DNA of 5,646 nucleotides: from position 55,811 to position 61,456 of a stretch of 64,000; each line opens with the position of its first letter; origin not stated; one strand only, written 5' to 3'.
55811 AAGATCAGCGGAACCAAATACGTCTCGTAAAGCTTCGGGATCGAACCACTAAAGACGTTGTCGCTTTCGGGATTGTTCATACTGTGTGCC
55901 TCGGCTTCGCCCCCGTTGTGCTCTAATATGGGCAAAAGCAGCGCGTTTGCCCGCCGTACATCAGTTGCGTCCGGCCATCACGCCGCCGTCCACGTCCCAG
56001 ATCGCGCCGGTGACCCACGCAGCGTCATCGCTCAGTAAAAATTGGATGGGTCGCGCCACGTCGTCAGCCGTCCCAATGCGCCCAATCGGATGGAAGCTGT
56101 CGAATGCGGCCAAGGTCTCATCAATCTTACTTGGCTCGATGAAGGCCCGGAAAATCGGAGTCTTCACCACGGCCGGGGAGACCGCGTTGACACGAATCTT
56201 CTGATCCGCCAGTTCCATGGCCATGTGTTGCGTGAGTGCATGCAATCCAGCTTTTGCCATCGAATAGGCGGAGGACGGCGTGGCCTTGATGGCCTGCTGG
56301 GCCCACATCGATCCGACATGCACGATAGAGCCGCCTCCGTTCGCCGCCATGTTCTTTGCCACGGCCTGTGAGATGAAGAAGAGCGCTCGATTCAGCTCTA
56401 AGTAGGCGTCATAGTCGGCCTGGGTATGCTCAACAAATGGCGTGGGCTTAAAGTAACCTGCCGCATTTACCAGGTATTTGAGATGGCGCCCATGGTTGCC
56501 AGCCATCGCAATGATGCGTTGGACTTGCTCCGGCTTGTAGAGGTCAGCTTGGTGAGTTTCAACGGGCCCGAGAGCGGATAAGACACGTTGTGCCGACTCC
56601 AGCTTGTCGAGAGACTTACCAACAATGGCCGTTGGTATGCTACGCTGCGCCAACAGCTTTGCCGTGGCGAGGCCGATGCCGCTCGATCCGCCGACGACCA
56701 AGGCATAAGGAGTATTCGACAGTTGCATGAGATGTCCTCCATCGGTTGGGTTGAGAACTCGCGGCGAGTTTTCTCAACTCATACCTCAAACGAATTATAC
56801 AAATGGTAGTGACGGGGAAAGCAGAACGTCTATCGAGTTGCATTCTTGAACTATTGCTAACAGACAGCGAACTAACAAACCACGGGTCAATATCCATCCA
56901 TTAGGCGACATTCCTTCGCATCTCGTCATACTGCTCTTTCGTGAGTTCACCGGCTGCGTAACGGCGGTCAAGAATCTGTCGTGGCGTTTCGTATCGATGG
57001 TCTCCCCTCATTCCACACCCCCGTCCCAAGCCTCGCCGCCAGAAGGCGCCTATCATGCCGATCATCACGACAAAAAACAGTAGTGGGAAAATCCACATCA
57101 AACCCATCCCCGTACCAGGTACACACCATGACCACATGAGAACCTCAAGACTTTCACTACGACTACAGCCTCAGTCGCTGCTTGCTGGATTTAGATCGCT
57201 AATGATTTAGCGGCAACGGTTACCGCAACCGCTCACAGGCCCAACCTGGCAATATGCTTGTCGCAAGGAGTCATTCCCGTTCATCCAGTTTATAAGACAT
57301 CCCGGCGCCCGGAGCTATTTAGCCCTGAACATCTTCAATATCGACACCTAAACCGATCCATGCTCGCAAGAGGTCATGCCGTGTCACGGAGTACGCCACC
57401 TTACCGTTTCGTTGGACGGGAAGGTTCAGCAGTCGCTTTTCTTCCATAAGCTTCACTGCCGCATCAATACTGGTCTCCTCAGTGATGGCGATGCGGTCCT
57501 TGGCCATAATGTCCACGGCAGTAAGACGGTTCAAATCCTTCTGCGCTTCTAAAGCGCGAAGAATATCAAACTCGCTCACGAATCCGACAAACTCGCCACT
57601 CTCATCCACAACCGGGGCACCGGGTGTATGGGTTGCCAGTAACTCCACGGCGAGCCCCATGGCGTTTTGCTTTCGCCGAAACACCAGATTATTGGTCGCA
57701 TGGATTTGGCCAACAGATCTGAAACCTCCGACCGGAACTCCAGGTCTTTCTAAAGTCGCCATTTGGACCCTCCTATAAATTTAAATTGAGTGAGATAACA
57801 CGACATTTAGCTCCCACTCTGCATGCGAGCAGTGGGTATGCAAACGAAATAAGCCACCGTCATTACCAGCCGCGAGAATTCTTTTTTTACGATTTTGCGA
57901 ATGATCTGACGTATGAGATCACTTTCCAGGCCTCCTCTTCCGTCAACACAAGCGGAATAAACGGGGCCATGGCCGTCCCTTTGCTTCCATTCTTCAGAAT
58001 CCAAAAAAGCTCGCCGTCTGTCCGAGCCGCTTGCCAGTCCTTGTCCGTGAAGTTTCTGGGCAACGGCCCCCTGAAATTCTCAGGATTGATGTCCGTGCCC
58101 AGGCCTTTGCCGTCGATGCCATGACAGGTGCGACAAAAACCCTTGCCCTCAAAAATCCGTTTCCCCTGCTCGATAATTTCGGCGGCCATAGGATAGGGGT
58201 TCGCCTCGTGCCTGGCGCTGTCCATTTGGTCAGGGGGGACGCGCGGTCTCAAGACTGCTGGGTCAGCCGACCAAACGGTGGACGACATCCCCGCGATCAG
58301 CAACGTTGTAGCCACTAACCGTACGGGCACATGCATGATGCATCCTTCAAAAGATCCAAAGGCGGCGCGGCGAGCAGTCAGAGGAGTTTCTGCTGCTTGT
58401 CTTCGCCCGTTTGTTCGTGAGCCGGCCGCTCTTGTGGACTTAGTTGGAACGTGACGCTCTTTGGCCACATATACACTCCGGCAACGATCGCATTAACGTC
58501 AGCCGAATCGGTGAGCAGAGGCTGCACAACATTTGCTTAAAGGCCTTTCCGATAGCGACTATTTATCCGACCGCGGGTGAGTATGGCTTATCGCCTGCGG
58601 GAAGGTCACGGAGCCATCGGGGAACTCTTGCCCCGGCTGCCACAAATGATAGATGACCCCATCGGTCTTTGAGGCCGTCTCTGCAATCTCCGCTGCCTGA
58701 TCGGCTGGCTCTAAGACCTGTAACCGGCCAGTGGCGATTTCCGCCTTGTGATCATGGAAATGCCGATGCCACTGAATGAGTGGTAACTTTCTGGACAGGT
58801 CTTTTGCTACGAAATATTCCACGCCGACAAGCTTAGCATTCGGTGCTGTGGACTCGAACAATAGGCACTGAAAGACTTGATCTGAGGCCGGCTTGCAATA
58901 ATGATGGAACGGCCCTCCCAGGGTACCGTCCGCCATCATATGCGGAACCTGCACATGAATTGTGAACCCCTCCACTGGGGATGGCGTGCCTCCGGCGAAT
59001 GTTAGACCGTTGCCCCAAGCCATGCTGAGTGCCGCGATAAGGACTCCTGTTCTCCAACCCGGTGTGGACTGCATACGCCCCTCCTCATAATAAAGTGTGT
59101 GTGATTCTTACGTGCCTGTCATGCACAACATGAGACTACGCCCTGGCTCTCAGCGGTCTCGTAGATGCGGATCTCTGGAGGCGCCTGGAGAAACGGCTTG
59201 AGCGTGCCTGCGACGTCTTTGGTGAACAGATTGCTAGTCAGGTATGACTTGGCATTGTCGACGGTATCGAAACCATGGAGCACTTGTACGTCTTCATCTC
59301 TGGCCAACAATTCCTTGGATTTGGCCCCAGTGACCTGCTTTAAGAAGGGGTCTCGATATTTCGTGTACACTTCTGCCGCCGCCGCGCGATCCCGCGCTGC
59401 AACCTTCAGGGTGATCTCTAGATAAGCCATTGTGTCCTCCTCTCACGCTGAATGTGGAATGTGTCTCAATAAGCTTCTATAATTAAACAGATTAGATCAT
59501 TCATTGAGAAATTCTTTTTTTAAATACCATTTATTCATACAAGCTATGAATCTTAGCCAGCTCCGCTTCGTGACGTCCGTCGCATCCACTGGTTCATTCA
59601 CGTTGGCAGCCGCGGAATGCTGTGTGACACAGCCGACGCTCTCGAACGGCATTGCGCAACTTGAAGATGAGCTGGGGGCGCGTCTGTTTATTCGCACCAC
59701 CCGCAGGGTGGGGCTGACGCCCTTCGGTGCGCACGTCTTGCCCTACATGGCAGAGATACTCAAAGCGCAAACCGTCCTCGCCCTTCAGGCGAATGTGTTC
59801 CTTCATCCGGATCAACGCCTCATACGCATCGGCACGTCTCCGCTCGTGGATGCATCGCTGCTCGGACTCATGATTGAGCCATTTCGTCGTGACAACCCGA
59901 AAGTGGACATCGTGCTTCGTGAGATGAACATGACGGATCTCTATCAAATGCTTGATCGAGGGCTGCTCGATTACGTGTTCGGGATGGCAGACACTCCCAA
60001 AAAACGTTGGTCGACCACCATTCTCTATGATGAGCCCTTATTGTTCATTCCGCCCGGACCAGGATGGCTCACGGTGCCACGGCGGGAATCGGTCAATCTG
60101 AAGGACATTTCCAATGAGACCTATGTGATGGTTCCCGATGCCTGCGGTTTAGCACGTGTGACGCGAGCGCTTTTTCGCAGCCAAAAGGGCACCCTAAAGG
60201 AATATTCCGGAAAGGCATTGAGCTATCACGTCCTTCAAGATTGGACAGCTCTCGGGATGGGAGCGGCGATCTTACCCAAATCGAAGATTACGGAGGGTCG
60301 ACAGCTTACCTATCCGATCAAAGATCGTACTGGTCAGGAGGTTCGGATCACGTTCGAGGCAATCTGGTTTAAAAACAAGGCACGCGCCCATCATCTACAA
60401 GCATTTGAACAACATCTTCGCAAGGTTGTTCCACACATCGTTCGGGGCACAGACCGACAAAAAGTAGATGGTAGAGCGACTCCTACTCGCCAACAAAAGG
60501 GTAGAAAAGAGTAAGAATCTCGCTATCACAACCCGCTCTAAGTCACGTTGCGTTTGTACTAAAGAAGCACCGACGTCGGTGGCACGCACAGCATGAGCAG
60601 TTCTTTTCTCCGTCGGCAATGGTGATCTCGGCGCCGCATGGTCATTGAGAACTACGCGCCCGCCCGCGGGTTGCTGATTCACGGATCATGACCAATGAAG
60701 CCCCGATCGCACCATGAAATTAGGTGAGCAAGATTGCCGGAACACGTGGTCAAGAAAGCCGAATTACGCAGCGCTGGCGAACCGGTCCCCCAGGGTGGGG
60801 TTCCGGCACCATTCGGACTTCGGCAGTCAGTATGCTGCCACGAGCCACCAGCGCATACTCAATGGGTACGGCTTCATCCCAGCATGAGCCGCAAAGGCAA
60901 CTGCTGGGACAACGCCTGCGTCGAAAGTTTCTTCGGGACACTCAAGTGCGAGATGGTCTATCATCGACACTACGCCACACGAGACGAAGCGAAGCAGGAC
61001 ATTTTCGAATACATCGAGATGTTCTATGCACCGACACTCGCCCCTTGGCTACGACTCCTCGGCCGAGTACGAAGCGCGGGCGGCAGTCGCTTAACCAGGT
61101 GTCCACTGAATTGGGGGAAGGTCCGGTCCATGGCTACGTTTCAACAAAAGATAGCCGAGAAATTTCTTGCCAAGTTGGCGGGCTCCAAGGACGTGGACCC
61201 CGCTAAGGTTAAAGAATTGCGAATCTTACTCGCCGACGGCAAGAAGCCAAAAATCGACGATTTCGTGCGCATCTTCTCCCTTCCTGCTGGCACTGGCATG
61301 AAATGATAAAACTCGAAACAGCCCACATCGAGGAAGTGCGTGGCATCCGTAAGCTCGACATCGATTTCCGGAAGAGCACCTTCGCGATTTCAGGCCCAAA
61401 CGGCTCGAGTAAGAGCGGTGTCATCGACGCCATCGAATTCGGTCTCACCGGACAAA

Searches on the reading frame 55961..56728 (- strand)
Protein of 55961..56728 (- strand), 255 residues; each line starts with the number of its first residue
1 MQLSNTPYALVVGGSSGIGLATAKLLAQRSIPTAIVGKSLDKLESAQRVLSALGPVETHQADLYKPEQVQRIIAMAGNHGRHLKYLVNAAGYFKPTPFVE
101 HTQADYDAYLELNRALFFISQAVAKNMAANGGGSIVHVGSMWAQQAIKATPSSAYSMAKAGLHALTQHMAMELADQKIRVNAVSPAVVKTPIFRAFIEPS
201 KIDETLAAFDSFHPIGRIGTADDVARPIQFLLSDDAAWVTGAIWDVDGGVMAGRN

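Call 5: search_protein_families(library=pfam, proteins=[window:55961-56728:-])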
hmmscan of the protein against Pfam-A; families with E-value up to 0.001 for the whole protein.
window:55961-56728:- (255 aa): 4 families
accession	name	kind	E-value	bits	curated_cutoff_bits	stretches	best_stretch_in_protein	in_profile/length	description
PF13561.12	adh_short_C2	-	1.3e-48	166.1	27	1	15-250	5-235/236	Enoyl-(Acyl carrier protein) reductase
PF00106.31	adh_short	-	1.9e-38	132.3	26.6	1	9-195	3-189/195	short chain dehydrogenase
PF23441.1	SDR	-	2.2e-10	40.8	27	1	3-251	5-256/258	SDR-like rossmann domain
PF08659.16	KR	-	4.7e-09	36.8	22.6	1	10-111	4-110/180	KR domain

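Call 64: search_protein_families(library=ncbifam, proteins=[window:55961-56728:-], max_evalue=0.01)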
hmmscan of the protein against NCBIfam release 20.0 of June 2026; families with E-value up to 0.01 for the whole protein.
window:55961-56728:- (255 aa): 232 families (the best 25 are shown)
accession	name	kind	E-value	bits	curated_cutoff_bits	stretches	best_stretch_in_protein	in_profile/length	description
NF005559.1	PRK07231.1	subfamily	1.5e-51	175.3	215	1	8-251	6-248/249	glucose 1-dehydrogenase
NF004791.0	PRK06138.1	equivalog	6.9e-49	166.4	312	1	8-252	7-251/252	SDR family oxidoreductase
NF004818.0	PRK06172.1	equivalog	2e-42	145.2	336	1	8-252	9-252/253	SDR family oxidoreductase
NF009466.0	PRK12826.1-2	subfamily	3e-42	144.8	222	1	8-251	5-245/248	3-oxoacyl-ACP reductase FabG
TIGR01830.1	3oxo_ACP_reduc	equivalog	4.7e-41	141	297.75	1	9-251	1-239/239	3-oxoacyl-[acyl-carrier-protein] reductase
NF052558.1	MBtsdlDhBudC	equivalog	2.2e-39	135.5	270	1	9-253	6-244/250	meso-2,3-butanediol dehydrogenase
NF047420.2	EF_P_mod_YmfI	equivalog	2.7e-39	135.3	238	1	9-250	2-235/236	elongation factor P 5-aminopentanone reductase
NF006121.0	PRK08265.1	subfamily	5e-39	134.4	294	1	8-250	9-245/263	short chain dehydrogenase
NF053701.1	CsHdxCHCADhChcB2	equivalog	2e-38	132.3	350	1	8-252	5-244/245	cis-4-hydroxycyclohexanecarboxylate dehydrogenase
NF009384.0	PRK12743.1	equivalog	2.8e-38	131.6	264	1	6-252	6-249/258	SDR family oxidoreductase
NF005075.0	PRK06500.1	equivalog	4.2e-38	131.2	336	1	7-251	7-247/249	SDR family oxidoreductase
NF004847.0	PRK06198.1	subfamily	8e-38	130.2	240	1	7-252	8-257/269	oxidoreductase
NF005309.0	PRK06841.1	subfamily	2.9e-37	128.6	286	1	8-249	17-251/255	GolD/DthD family dehydrogenase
NF005067.0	PRK06484.1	equivalog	4.5e-37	127.8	713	1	9-252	12-253/524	short chain dehydrogenase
NF004528.0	PRK05875.1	equivalog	5.1e-37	127.8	334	1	9-254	13-258/280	SDR family oxidoreductase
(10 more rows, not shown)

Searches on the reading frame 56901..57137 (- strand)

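Call 21: search_protein_families(library=pfam, proteins=[window:56901-57137:-], max_evalue=0.01)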
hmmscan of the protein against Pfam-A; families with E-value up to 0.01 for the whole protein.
window:56901-57137:- (78 aa): 1 family
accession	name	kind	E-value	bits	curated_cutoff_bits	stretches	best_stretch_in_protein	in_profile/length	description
PF09851.14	SHOCT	-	1.1e-06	28.7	27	1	53-75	3-25/28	Short C-terminal domain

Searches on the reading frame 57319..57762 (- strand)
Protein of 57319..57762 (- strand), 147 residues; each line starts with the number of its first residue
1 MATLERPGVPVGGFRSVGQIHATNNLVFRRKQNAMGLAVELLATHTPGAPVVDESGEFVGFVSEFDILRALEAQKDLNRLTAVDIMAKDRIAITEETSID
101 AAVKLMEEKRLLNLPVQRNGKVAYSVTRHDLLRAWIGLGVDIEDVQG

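Call 5: search_protein_families(library=pfam, proteins=[window:57319-57762:-])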
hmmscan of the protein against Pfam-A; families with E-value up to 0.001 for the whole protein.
window:57319-57762:- (147 aa): 1 family
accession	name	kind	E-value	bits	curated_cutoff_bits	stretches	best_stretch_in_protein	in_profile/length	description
PF00571.33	CBS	-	4.3e-18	65.8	24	2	84-135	3-55/57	CBS domain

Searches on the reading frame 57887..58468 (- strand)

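Call 5: search_protein_families(library=pfam, proteins=[window:57887-58468:-])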
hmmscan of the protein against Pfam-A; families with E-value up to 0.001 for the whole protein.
window:57887-58468:- (193 aa): 2 families
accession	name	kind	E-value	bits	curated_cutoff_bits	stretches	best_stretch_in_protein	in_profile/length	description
PF13442.11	Cytochrome_CBB3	-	4.6e-11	43.3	27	1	99-187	3-68/68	Cytochrome C oxidase, cbb3-type, subunit III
PF00034.26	Cytochrom_C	-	1.1e-10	43.1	21.3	1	99-189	1-88/90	Cytochrome c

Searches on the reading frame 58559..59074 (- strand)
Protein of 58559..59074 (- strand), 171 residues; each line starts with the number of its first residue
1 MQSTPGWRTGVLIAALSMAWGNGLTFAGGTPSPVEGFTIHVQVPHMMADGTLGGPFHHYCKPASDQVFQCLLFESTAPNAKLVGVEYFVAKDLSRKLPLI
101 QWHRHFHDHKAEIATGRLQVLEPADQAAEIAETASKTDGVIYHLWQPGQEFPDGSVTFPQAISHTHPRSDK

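Call 21: search_protein_families(library=pfam, proteins=[window:58559-59074:-], max_evalue=0.01)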
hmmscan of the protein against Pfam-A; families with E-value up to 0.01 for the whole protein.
window:58559-59074:- (171 aa): 1 family
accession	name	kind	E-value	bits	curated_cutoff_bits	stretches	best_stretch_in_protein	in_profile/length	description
PF06884.16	DUF1264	-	8.7e-19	68.2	25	1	32-152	2-128/171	Protein of unknown function (DUF1264)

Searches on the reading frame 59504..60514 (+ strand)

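Call 21: search_protein_families(library=pfam, proteins=[window:59504-60514:+], max_evalue=0.01)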
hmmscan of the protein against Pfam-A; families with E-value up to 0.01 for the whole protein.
window:59504-60514:+ (336 aa): 2 families
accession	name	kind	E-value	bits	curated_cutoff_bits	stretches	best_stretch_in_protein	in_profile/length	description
PF03466.25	LysR_substrate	-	1.8e-24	86.7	28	1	103-308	4-207/209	LysR substrate binding domain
PF00126.33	HTH_1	-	1.8e-20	73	26.6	1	17-75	1-59/60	Bacterial regulatory helix-turn-helix protein, lysR family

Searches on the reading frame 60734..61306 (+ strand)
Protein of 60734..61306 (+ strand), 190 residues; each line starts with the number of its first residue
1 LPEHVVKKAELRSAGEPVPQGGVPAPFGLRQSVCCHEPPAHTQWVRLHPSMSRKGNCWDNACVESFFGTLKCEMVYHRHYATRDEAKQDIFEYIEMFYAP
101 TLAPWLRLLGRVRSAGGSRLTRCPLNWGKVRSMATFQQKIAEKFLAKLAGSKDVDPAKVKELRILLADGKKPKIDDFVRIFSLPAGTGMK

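Call 21: search_protein_families(library=pfam, proteins=[window:60734-61306:+], max_evalue=0.01)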
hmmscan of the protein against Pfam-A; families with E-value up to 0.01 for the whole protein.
window:60734-61306:+ (190 aa): 2 families
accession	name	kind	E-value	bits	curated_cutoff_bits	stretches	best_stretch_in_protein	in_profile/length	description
PF13333.12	rve_2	-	3.1e-10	40.5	22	1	64-97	1-34/56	Integrase core domain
PF13683.12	rve_3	-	5.3e-07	29.7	26.5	1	47-96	3-52/67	Integrase core domain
